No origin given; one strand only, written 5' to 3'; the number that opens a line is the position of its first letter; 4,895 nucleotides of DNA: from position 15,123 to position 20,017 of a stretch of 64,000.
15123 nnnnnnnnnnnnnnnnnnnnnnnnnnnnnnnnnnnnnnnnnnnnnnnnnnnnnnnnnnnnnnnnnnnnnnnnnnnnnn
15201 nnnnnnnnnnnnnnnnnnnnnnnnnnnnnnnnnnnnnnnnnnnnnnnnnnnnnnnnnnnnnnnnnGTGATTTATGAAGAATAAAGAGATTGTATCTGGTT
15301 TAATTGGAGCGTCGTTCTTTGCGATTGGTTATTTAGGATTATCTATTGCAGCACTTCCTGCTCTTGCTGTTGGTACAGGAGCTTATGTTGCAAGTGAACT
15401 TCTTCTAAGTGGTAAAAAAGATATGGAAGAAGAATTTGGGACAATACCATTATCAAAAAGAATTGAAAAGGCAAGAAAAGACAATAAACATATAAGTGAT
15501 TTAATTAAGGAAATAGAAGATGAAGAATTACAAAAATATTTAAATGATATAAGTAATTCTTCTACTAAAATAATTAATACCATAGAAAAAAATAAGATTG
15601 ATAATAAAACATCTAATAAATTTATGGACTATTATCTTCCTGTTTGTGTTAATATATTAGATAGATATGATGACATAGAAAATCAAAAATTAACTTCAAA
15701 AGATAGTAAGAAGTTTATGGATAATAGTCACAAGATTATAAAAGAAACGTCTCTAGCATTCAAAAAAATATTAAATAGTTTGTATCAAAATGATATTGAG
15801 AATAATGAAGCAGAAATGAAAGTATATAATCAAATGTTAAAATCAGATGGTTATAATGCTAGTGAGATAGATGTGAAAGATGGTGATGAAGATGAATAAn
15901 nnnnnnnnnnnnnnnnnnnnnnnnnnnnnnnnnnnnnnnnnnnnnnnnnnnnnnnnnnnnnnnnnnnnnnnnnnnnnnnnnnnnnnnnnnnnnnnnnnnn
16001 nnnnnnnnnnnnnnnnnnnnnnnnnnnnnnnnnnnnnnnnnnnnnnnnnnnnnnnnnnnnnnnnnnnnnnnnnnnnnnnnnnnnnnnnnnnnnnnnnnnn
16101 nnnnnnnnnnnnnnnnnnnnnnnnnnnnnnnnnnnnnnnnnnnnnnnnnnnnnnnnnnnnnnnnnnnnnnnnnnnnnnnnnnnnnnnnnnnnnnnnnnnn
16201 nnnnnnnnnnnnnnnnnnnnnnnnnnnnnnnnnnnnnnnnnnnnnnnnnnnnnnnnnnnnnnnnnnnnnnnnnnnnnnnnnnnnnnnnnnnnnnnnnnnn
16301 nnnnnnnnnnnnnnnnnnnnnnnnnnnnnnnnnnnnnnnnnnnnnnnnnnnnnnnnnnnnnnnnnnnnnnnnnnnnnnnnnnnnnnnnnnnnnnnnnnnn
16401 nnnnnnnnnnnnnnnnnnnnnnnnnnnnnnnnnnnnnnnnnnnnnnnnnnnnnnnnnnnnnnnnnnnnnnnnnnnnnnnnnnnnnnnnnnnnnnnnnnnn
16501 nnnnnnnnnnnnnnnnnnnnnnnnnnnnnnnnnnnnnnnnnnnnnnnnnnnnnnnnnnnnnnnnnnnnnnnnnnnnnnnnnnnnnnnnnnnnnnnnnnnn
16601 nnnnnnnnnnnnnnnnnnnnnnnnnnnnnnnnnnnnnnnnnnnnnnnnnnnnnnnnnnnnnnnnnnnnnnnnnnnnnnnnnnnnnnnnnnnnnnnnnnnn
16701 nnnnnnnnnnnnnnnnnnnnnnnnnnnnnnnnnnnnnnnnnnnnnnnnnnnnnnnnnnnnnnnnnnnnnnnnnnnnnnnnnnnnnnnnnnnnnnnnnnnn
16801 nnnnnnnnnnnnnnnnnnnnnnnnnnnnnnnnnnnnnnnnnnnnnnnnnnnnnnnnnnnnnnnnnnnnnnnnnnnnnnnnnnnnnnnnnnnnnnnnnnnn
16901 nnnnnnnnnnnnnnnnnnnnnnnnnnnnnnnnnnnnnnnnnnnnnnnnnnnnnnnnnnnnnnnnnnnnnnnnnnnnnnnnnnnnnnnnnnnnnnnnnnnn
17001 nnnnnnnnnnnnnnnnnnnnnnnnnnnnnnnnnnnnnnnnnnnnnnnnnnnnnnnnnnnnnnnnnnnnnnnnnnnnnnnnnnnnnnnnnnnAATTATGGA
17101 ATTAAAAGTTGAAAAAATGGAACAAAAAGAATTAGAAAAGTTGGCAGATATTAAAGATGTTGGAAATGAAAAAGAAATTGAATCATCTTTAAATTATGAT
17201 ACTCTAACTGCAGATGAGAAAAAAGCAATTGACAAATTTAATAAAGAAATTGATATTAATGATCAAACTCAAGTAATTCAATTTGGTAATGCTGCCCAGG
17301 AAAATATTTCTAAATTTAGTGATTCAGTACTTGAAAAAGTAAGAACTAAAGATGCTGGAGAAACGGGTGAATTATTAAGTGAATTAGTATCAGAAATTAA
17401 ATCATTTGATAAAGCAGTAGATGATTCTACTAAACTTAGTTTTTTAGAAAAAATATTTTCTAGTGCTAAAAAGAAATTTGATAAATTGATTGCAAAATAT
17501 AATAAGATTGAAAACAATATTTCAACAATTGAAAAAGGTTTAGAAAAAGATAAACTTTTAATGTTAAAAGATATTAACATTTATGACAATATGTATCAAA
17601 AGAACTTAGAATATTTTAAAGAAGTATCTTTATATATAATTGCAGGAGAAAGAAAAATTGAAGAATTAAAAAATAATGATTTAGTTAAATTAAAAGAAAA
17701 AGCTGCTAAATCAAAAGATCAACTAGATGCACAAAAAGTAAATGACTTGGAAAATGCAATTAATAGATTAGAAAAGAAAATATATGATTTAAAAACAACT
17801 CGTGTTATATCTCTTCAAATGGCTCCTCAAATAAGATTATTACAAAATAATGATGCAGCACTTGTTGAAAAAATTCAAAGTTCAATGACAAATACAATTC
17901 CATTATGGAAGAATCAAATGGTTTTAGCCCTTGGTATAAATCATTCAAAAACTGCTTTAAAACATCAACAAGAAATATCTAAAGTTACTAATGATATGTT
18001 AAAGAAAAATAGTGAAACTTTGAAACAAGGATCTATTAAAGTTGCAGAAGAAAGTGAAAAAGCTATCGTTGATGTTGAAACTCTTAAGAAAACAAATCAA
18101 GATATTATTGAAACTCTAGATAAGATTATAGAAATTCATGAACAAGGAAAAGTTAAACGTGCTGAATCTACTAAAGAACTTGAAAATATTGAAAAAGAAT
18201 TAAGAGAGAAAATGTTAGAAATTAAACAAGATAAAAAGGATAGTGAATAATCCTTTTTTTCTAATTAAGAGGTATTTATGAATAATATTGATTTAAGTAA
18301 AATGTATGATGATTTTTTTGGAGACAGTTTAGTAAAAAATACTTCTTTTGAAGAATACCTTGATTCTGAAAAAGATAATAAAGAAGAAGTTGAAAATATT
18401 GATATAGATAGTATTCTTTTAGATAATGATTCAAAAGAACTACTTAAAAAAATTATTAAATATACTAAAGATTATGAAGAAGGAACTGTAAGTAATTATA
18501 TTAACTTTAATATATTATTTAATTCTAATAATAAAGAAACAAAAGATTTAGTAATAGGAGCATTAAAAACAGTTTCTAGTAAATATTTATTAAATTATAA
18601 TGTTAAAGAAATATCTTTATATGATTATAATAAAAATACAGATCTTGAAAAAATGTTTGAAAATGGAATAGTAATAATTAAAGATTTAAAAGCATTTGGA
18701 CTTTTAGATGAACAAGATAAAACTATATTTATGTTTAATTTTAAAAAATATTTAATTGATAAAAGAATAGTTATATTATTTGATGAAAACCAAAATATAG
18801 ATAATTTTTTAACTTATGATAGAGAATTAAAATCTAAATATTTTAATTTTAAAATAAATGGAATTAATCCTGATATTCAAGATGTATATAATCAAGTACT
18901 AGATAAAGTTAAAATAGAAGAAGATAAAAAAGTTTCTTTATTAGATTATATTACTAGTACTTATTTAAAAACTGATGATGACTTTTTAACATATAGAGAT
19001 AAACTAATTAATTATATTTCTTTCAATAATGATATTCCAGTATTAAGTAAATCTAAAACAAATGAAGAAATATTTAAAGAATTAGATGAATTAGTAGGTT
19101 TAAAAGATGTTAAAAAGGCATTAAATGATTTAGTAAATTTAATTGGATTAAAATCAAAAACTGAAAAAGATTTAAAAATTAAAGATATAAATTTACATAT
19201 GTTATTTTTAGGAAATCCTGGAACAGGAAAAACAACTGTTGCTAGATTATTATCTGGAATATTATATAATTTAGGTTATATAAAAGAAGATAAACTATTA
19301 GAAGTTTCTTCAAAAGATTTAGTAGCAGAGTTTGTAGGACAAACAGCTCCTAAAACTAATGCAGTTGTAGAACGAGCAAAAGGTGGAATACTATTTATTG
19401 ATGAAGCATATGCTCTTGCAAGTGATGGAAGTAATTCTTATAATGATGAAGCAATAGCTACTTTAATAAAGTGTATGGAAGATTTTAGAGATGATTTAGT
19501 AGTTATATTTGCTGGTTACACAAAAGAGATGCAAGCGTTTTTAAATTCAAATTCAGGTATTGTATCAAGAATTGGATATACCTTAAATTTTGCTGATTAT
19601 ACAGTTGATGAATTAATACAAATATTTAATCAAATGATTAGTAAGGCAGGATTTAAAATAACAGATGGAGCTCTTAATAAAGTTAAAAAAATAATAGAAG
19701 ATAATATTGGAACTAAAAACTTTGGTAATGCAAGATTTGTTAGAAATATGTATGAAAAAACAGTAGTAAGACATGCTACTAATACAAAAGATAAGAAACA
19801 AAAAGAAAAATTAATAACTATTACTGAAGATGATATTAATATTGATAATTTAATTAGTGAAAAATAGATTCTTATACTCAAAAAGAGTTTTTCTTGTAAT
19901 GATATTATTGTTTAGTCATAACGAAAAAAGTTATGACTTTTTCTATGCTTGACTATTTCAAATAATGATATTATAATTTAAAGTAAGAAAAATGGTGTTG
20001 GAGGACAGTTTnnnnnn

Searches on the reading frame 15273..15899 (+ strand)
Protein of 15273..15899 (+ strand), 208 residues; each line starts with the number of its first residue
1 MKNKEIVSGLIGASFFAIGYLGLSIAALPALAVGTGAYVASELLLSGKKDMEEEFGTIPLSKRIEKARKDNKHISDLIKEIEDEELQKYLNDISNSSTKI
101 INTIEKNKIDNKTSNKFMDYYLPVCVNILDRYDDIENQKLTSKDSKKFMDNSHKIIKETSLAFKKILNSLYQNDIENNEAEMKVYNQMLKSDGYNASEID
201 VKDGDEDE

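Call 26: search_protein_families(library=pfam, proteins=[window:15273-15899:+], max_evalue=0.0001)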
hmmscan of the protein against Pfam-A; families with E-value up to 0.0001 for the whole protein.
window:15273-15899:+ (208 aa): 1 family
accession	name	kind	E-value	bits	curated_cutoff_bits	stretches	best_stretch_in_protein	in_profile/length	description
PF10112.14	Halogen_Hydrol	-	3.7e-17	63.4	29.8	1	6-184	5-190/191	5-bromo-4-chloroindolyl phosphate hydrolysis protein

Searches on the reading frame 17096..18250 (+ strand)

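Call 6: search_protein_families(library=ncbifam, proteins=[window:17096-18250:+], max_evalue=0.001)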
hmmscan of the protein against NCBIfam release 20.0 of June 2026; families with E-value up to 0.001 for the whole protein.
window:17096-18250:+ (384 aa): 0 families

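Call 26: search_protein_families(library=pfam, proteins=[window:17096-18250:+], max_evalue=0.0001)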
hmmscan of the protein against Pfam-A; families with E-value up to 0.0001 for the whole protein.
window:17096-18250:+ (384 aa): 1 family
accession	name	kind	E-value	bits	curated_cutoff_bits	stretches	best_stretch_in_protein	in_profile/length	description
PF05816.16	TelA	-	3.9e-115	384.9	30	1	45-374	1-331/332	Toxic anion resistance protein (TelA)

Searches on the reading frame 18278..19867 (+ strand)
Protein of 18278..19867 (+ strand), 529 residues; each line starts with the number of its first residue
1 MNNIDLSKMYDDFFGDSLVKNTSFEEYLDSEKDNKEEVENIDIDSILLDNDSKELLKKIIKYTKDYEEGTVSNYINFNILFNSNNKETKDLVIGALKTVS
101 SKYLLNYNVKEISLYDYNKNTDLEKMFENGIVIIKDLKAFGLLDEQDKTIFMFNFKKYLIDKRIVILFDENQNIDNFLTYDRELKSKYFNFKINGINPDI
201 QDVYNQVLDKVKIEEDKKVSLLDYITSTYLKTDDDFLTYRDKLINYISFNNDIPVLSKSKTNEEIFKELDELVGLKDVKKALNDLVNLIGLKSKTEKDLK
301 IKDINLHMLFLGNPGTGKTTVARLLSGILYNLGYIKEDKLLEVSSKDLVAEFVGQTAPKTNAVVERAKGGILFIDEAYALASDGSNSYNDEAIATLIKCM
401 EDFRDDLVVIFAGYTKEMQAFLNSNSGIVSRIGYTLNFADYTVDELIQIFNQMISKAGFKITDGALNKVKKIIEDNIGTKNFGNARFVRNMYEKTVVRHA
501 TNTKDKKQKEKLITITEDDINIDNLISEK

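Call 5: search_protein_families(library=pfam, proteins=[window:18278-19867:+], max_evalue=0.01)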
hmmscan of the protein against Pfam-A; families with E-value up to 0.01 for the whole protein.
window:18278-19867:+ (529 aa): 10 families
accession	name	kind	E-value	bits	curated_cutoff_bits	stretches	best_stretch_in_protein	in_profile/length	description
PF00004.35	AAA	-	1.5e-18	67.9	21.2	1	308-422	1-115/131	ATPase family associated with various cellular activities (AAA)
PF17866.7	AAA_lid_6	-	3.3e-13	49.9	24.3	1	463-520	1-60/60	AAA lid domain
PF13401.12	AAA_22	-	1.1e-05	26.3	27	1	308-415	8-124/130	AAA domain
PF01078.27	Mg_chelatase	-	1.1e-05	25.4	20.3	1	298-345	14-59/207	Magnesium chelatase, subunit ChlI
PF00493.29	MCM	-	1.7e-05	24.5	23.3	1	262-377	15-130/224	MCM P-loop domain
PF07728.20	AAA_5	-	2.9e-05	24.5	22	1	307-379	1-77/139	AAA domain (dynein-related subfamily)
PF05496.18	RuvB_N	-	0.00011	22.4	27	1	268-410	5-118/159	Holliday junction DNA helicase RuvB P-loop domain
PF00158.32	Sigma54_activat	-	0.002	18.3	20.2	0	297-380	14-105/168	Sigma-54 interaction domain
PF14532.12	Sigma54_activ_2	-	0.0062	17.2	25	0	301-377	17-78/138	Sigma-54 interaction domain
PF13238.12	AAA_18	-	0.0068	17.3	29.4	0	311-346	4-38/128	AAA domain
